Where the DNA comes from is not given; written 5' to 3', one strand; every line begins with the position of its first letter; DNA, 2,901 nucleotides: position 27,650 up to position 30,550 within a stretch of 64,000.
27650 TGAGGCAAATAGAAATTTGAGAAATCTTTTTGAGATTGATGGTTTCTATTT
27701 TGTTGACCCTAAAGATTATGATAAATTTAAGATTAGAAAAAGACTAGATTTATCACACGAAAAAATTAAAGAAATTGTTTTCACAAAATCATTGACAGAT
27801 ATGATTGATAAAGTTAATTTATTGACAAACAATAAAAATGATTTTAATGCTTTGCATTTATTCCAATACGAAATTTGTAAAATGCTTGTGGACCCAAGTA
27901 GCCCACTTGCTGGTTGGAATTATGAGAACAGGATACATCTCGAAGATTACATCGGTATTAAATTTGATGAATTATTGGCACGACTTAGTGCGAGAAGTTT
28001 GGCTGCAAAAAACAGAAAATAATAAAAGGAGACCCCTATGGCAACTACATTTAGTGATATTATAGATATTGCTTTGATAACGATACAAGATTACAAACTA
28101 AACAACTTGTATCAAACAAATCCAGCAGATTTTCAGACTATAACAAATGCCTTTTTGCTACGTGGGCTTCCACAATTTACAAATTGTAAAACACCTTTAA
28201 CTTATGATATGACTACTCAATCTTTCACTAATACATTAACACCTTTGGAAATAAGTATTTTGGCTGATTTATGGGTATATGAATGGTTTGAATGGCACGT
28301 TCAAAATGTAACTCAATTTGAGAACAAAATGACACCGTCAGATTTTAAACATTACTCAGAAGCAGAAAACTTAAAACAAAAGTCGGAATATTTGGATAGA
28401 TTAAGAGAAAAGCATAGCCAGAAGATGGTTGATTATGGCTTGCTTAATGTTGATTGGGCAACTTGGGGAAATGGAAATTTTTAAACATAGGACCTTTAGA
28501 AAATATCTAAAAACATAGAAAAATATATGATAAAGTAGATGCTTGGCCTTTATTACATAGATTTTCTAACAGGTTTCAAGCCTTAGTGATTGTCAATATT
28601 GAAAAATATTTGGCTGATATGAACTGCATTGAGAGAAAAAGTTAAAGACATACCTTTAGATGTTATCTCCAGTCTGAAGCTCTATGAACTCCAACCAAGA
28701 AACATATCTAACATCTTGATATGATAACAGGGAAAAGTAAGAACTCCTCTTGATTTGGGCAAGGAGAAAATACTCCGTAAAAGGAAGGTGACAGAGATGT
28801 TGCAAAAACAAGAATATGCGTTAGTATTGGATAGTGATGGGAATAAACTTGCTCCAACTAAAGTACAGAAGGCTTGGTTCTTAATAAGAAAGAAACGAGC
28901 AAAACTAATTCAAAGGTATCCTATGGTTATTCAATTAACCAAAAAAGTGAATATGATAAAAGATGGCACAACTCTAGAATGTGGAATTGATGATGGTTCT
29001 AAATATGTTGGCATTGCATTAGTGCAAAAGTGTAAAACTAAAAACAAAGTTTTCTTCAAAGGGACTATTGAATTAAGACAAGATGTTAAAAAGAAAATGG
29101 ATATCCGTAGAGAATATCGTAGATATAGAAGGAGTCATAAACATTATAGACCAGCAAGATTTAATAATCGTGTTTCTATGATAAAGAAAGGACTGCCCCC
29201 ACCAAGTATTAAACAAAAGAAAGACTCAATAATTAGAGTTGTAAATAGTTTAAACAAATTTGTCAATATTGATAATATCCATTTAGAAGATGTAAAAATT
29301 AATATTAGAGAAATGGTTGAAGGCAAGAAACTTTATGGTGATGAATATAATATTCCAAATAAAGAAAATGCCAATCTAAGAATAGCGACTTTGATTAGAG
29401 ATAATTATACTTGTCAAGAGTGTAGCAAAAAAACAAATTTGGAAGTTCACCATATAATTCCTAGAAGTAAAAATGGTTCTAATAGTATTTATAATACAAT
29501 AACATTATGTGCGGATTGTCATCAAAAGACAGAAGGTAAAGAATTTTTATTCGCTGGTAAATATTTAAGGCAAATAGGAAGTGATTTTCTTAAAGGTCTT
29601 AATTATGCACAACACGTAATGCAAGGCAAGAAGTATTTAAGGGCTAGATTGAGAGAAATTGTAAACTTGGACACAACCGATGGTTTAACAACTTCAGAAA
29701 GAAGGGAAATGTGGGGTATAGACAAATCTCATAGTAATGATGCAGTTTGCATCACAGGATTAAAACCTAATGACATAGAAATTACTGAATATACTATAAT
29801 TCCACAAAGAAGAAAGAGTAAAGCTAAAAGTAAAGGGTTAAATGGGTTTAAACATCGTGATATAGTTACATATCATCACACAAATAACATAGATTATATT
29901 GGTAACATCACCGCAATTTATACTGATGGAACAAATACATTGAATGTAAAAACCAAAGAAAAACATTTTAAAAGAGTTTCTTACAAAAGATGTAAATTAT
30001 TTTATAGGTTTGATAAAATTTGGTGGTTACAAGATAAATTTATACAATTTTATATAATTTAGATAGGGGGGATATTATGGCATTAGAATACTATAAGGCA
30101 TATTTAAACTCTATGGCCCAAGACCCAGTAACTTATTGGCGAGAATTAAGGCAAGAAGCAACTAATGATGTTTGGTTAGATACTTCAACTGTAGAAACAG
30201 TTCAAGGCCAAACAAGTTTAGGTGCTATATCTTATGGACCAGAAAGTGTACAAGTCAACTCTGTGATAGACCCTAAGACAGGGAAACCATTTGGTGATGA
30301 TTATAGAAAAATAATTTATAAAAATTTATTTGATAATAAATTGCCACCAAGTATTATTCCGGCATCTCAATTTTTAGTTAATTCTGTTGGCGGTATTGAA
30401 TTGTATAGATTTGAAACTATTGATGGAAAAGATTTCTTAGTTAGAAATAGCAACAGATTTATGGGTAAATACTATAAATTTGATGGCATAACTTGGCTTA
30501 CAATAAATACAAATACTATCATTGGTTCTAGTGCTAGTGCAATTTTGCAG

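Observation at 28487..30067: IscB RNA-guided nuclease with upstream omega-RNA-like leader inserted between head-tail genes of the phage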

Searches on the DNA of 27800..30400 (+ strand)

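Call 4: search_rna_families(source=window, start=27800, end=30400, threshold=evalue, max_evalue=10, show_alignments=3)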
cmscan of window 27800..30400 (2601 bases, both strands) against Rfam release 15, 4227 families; matches with E-value up to 10: 4.
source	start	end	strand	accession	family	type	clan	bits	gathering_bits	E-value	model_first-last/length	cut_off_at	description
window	28572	28773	+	RF02033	HEARO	Gene;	-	24.8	83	0.018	1-211/211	no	HNH endonuclease-associated RNA and ORF (HEARO) RNA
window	28064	28128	-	RF00701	mir-126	Gene; miRNA;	-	21.7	47.2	0.55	1-74/74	no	mir-126 microRNA precursor family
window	29179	29234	+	RF02925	6A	Gene; sRNA;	-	20.5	41.2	1.4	1-52/52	no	6A RNA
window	29689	29760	-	RF01423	snoR117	Gene; snRNA; snoRNA; CD-box;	-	17.1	42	3.7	1-80/80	no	small nucleolar RNA snoR117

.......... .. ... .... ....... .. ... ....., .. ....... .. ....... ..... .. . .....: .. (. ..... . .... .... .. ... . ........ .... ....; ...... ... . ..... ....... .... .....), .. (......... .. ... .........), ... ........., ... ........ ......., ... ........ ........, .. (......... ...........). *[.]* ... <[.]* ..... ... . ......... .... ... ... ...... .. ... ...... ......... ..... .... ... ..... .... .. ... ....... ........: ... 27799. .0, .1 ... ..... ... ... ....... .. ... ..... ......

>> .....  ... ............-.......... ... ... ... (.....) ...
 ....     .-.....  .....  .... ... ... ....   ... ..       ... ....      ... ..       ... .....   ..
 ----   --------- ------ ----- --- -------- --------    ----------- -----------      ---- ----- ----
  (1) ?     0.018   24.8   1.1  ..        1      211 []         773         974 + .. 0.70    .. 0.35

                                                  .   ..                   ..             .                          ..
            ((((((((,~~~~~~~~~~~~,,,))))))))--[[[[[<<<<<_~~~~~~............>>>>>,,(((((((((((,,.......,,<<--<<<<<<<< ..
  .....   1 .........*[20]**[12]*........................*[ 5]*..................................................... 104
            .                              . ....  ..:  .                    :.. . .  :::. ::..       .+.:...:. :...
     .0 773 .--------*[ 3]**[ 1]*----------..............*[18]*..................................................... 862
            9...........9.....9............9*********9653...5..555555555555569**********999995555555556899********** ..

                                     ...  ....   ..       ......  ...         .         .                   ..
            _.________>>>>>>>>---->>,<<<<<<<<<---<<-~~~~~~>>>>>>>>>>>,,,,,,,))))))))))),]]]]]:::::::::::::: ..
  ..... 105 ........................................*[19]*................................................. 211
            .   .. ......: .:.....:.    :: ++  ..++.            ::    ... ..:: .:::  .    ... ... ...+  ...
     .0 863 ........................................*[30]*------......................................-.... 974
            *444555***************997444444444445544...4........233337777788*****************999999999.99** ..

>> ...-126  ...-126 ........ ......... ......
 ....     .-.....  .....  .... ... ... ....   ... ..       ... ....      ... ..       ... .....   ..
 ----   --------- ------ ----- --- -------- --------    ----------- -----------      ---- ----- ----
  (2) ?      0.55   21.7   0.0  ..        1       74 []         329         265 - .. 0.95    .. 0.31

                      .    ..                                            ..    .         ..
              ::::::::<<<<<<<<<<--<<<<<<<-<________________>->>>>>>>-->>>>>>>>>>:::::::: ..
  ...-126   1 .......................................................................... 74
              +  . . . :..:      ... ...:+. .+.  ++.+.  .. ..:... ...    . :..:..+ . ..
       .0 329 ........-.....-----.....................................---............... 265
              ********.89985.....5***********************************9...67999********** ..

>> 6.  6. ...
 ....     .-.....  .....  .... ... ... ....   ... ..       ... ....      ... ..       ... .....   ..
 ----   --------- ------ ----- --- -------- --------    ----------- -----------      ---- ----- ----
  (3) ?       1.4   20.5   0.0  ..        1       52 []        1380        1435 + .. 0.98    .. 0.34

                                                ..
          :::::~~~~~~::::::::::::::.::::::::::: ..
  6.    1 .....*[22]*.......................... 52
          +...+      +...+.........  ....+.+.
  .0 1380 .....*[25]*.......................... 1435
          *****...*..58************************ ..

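Call 18: search_rna_families(sources=[L003, L004, L005, L006, L007, L008], threshold=evalue, max_evalue=1, show_alignments=2)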
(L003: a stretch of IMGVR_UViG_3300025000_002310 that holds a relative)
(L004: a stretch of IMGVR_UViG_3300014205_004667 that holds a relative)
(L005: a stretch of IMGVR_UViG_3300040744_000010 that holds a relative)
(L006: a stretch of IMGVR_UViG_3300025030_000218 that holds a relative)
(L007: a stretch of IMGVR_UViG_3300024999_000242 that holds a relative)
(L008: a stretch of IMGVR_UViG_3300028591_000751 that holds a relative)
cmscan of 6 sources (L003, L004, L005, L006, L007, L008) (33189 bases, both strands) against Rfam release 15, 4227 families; matches with E-value up to 1: 5.
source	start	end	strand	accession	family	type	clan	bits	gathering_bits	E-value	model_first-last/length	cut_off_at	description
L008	2736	2970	+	RF02033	HEARO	Gene;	-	35.4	83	0.00062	1-211/211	no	HNH endonuclease-associated RNA and ORF (HEARO) RNA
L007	671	761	+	RF02420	Bp1_162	Gene; sRNA;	-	28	50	0.6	1-100/100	no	Burkholderia sRNA Bp1_Cand612_SIPHT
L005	2758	2964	+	RF02033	HEARO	Gene;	-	27.2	83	0.06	1-211/211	no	HNH endonuclease-associated RNA and ORF (HEARO) RNA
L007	2739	2940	+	RF02033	HEARO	Gene;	-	24.6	83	0.26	1-211/211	no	HNH endonuclease-associated RNA and ORF (HEARO) RNA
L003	2096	2281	+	RF02033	HEARO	Gene;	-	23.8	83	0.42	1-211/211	no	HNH endonuclease-associated RNA and ORF (HEARO) RNA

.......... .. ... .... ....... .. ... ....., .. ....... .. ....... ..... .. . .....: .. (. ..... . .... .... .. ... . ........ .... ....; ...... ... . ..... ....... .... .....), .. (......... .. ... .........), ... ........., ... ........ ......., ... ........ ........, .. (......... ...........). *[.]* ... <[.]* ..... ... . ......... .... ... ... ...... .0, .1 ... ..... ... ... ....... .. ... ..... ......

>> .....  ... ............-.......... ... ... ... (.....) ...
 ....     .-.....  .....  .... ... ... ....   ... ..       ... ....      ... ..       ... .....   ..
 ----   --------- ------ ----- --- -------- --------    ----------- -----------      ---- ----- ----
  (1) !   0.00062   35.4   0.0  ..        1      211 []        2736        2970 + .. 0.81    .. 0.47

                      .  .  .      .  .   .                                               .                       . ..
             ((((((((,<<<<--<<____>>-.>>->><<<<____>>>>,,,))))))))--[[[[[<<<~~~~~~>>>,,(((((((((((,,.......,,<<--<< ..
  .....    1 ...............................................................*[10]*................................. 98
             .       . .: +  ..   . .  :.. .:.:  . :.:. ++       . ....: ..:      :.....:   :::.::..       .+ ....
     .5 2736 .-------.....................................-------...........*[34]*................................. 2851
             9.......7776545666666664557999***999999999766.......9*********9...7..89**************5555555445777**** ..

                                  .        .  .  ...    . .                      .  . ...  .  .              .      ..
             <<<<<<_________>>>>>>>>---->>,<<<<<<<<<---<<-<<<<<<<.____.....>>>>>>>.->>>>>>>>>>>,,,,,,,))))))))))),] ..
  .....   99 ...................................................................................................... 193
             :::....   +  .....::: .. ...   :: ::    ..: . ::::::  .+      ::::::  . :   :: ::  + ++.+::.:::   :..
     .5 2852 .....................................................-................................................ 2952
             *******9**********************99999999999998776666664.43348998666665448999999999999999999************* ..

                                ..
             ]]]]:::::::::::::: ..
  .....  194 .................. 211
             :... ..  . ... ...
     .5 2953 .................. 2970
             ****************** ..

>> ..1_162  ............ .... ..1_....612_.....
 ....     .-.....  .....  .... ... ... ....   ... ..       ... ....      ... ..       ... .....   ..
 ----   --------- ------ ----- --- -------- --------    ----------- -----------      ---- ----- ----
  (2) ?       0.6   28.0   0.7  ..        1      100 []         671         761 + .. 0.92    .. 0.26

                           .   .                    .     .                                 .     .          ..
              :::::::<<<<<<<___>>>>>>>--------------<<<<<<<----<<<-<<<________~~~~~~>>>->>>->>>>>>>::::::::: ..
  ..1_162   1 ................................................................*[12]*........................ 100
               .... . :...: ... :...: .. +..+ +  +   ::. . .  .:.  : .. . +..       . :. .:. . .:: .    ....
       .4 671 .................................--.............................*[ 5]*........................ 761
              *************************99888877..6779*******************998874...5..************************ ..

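Call 24: search_dna_similar(query=L084:1900-5400:+, collection=phages, mode=near, max_rows=40)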
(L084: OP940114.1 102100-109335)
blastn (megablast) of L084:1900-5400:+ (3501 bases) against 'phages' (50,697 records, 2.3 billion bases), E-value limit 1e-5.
Records with a match: 57; places in all: 57; records where one place covers at least 80% of the query: 7.
Best place of each record, by identity: >=99% 1; 95-99% 6; 90-95% 45; 80-90% 3; 60-80% 2.
By first word of the organism name: Staphylococcus 56; Silviavirus 1.
By host as written in the record: Staphylococcus aureus 26; - 6; Staphylococcus carnosus TM300 5; Staphylococcus aureus (phage propagation strain 47) 4; Staphylococcus aureus ATCC 25923 2; Staphylococcus sp. 2; Staphylococcus aureus Newman 2; Staphylococcus aureus ATCC43300 1; and 9 more.
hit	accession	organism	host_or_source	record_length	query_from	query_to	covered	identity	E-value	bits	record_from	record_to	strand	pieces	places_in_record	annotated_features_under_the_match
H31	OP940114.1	Staphylococcus phage vB_SauM_VL10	Staphylococcus aureus ATCC43300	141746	1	3501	100%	100.0%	0e+0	6466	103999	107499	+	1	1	putative HNH endonuclease | hypothetical protein (x3) | ribonucleotide reductase of class Ia (aerobic), beta subunit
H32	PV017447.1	Staphylococcus phage CIFT_MFB_MRSA28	Staphylococcus aureus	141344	1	3501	100%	95.3%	0e+0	5548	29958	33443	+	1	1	hypothetical protein (x5) | HEARO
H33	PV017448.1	Staphylococcus phage CIFT_MFB_MRSA32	Staphylococcus aureus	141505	1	3501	100%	95.3%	0e+0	5548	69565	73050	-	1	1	HNH endonuclease | RusA-like Holliday junction resolvase | ribonucleoside diphosphate reductase small subunit | hypothetical protein (x2)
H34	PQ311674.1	Staphylococcus phage CIFT_MFB_MRSA12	Staphylococcus aureus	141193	1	3501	100%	95.3%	0e+0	5548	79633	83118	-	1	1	hypothetical protein (x3) | resolvase | ribonucleotide-diphosphate reductase beta subunit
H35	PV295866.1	Staphylococcus phage CIFT_MFB_MRSA13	Staphylococcus aureus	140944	1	3501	100%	95.3%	0e+0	5548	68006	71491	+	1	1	hypothetical protein (x5) | HEARO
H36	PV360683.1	Staphylococcus phage CIFT_MFB_MRSA16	Staphylococcus aureus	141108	1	3501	100%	95.3%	0e+0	5548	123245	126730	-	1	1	hypothetical protein (x5) | HEARO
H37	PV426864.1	Staphylococcus phage CIFT_MFB_MRSA21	Staphylococcus aureus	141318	1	3501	100%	95.3%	0e+0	5548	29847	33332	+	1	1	hypothetical protein (x5) | HEARO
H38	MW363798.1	Staphylococcus phage LSA2308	Staphylococcus aureus ATCC 25923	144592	1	3501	56%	94.0%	0e+0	2993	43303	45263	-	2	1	hypothetical protein (x3) | ribonucleotide reductase of class Ia (aerobic), beta subunit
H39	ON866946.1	Staphylococcus phage LSA2311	Staphylococcus aureus ATCC 25923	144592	1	3501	56%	94.0%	0e+0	2993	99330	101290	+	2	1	resolvase | ribonucleoside-diphosphate reductase R2 | hypothetical protein (x2)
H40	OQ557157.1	Staphylococcus phage vB_SauH_SPJ2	Staphylococcus aureus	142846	1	3501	56%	94.0%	0e+0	2993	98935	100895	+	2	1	hypothetical protein (x4)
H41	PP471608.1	Staphylococcus phage LJLAME001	Staphylococcus sp.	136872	1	3501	56%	94.0%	0e+0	2993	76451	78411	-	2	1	RusA-like Holliday junction resolvase | ribonucleoside diphosphate reductase small subunit | hypothetical protein (x2)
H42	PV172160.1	Staphylococcus phage StAP1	Staphylococcus aureus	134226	1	3501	56%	94.0%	0e+0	2993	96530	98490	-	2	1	hypothetical protein (x4)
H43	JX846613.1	Staphylococcus phage vB_SauM_Romulus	Staphylococcus aureus (phage ...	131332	1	3501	56%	93.8%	0e+0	2956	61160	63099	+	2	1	promoter (x2) | resolvase | ribonucleotide-diphosphate reductase beta subunit | hypothetical protein (x2)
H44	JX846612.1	Staphylococcus phage vB_SauM_Remus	Staphylococcus aureus (phage ...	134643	1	3501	56%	93.8%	0e+0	2956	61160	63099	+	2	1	resolvase | ribonucleotide-diphosphate reductase beta subunit | hypothetical protein (x2) | promoter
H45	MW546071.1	Staphylococcus phage PM56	-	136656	1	3501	56%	93.8%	0e+0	2956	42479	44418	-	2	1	resolvase | ribonucleotide-diphosphate reductase beta subunit | hypothetical protein (x2)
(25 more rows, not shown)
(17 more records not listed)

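Call 25: search_dna_similar(query=L083:1900-5400:+, collection=phages, mode=near, max_rows=40)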
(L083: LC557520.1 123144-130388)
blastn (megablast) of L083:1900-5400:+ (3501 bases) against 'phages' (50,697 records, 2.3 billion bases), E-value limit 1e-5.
Records with a match: 16; places in all: 18; records where one place covers at least 80% of the query: 1.
Best place of each record, by identity: >=99% 1; 95-99% 1; 90-95% 6; 80-90% 7; 60-80% 1.
By first word of the organism name: Staphylococcus 16.
By host as written in the record: Staphylococcus aureus 7; Staphylococcus sp. ATCC 25923 2; Staphylococcus aureus ATCC 25923 2; Staphylococcus saprophyticus 101 1; Staphylococcus ureilyticus ATCC 49330 1; - 1; Staphylococcus aureus ATCC43300 1; Staphylococcus pseudintermedius 1.
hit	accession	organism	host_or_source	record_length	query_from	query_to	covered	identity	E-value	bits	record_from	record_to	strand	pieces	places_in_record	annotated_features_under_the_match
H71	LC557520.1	Staphylococcus phage vB_SsapH-Golestan101-M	Staphylococcus saprophyticus 101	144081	1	3501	100%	100.0%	0e+0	6466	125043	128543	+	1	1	HNH endonuclease | PhoH-related protein | ribonuclease H | hypothetical protein (x5)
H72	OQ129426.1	Staphylococcus phage vB_SauM_JDF86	Staphylococcus aureus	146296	819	2366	44%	91.8%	0e+0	2152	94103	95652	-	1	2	hypothetical protein (x2)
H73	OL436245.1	Staphylococcus phage vB_SurM-PSU4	Staphylococcus ureilyticus ATCC 49330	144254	1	3501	34%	95.3%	0e+0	1907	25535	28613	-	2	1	hypothetical protein (x6) | putative ATPase | ribonuclease H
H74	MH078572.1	Staphylococcus phage phiSA_BS1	Staphylococcus sp. ATCC 25923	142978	1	3501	34%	93.4%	0e+0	1771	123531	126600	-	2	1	hypothetical protein (x6) | putative ATPase | ribonuclease H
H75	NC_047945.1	Staphylococcus phage phiSA_BS1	Staphylococcus sp. ATCC 25923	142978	1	3501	34%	93.4%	0e+0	1771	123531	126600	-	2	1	hypothetical protein (x5) | PhoH-like phosphate starvation-inducible | Rnase H | virion structural protein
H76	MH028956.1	Staphylococcus phage phiSA_BS2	Staphylococcus aureus ATCC 25923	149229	1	3501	34%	93.2%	0e+0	1760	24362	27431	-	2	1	RNase and PhoH-family ATPase domain protein | ribonuclease H | hypothetical protein (x5) | similar to HNH endonuclease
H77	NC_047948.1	Staphylococcus phage phiSA_BS2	Staphylococcus aureus ATCC 25923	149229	1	3501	34%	93.2%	0e+0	1760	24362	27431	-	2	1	PhoH-like phosphate starvation-inducible | Rnase H | virion structural protein | hypothetical protein (x4) | similar to HNH endonuclease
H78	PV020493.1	Staphylococcus phage RSM-J51Sa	-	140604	3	3501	34%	93.4%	0e+0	1752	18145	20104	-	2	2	record has no annotation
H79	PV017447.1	Staphylococcus phage CIFT_MFB_MRSA28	Staphylococcus aureus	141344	864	2162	37%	83.7%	0e+0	1219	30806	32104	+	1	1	hypothetical protein | HEARO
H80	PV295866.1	Staphylococcus phage CIFT_MFB_MRSA13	Staphylococcus aureus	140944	864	2162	37%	83.7%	0e+0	1219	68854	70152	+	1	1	hypothetical protein | HEARO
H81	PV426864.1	Staphylococcus phage CIFT_MFB_MRSA21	Staphylococcus aureus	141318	864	2162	37%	83.7%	0e+0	1219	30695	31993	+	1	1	hypothetical protein | HEARO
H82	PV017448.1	Staphylococcus phage CIFT_MFB_MRSA32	Staphylococcus aureus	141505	867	2162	37%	83.8%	0e+0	1219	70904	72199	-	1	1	HNH endonuclease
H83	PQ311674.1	Staphylococcus phage CIFT_MFB_MRSA12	Staphylococcus aureus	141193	867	2162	37%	83.8%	0e+0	1219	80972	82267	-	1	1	hypothetical protein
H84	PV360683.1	Staphylococcus phage CIFT_MFB_MRSA16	Staphylococcus aureus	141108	867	2162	37%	83.8%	0e+0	1219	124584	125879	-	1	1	hypothetical protein | HEARO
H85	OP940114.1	Staphylococcus phage vB_SauM_VL10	Staphylococcus aureus ATCC43300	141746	864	2159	37%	83.5%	0e+0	1203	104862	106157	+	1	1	putative HNH endonuclease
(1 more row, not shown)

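Call 26: get_annotated_region(hit=H43, flank=0)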
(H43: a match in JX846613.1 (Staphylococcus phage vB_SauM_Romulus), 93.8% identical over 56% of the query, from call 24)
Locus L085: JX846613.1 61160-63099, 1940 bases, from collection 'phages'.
description: Staphylococcus phage vB_SauM_Romulus, complete genome.
organism: Staphylococcus phage vB_SauM_Romulus (NCBI taxid 1235660)
taxonomy: Viruses; Duplodnaviria; Heunggongvirae; Uroviricota; Caudoviricetes; Herelleviridae; Twortvirinae; Silviavirus; Silviavirus remus
host: Staphylococcus aureus (phage propagation strain 47); source: -; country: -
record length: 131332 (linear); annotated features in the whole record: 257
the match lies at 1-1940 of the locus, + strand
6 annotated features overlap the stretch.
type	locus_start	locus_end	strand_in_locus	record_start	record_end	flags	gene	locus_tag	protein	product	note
regulatory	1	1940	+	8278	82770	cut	-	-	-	promoter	discovered using MEME with manual verification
regulatory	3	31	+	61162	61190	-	-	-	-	promoter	discovered using MEME with manual verification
CDS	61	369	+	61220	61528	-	-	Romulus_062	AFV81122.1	hypothetical protein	-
CDS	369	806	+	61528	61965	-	-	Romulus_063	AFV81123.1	hypothetical protein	-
CDS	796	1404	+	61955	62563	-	-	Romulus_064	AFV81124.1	resolvase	-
CDS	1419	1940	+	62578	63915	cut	-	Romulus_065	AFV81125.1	ribonucleotide-diphosphate reductase beta subunit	-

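Call 27: get_annotated_region(hit=H32, flank=0)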
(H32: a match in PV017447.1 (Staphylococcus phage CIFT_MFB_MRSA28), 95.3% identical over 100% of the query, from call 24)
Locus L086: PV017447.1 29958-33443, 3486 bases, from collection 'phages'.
description: Staphylococcus phage CIFT_MFB_MRSA28, complete genome.
organism: Staphylococcus phage CIFT_MFB_MRSA28 (NCBI taxid 3398203)
taxonomy: Viruses; Duplodnaviria; Heunggongvirae; Uroviricota; Caudoviricetes; Herelleviridae; Twortvirinae; Silviavirus
host: Staphylococcus aureus; source: sewage; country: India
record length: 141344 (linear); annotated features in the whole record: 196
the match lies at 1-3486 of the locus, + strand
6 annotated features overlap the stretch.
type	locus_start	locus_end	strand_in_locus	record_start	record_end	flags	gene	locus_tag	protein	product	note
CDS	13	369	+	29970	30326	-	-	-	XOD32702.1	hypothetical protein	-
CDS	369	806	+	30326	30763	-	-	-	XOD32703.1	hypothetical protein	-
misc_RNA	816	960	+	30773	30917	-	-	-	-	HEARO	-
CDS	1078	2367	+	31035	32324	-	-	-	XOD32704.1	hypothetical protein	-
CDS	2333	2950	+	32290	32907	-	-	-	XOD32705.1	hypothetical protein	-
CDS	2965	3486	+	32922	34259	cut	-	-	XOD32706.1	hypothetical protein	-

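Call 28: get_annotated_region(hit=H73, flank=0)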
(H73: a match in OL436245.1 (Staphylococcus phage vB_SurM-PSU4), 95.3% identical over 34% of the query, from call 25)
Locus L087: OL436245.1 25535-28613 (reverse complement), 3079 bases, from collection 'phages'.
description: Staphylococcus phage vB_SurM-PSU4, complete genome.
organism: Staphylococcus phage vB_SurM-PSU4 (NCBI taxid 2894348)
taxonomy: Viruses; Duplodnaviria; Heunggongvirae; Uroviricota; Caudoviricetes; Herelleviridae; Twortvirinae; Baoshanvirus
host: Staphylococcus ureilyticus ATCC 49330; source: sewage; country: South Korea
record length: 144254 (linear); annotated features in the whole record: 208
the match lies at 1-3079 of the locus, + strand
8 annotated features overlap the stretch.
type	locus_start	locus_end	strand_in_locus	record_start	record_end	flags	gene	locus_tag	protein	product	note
CDS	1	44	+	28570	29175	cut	-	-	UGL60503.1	hypothetical protein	-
CDS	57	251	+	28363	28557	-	-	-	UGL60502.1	hypothetical protein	-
CDS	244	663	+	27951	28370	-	-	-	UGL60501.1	ribonuclease H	-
CDS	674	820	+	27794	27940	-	-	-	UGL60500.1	hypothetical protein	-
CDS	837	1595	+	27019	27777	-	-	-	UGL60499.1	putative ATPase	-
CDS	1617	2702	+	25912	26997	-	-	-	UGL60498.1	hypothetical protein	-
CDS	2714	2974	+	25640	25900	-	-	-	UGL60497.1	hypothetical protein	-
CDS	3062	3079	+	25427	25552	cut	-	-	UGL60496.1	hypothetical protein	-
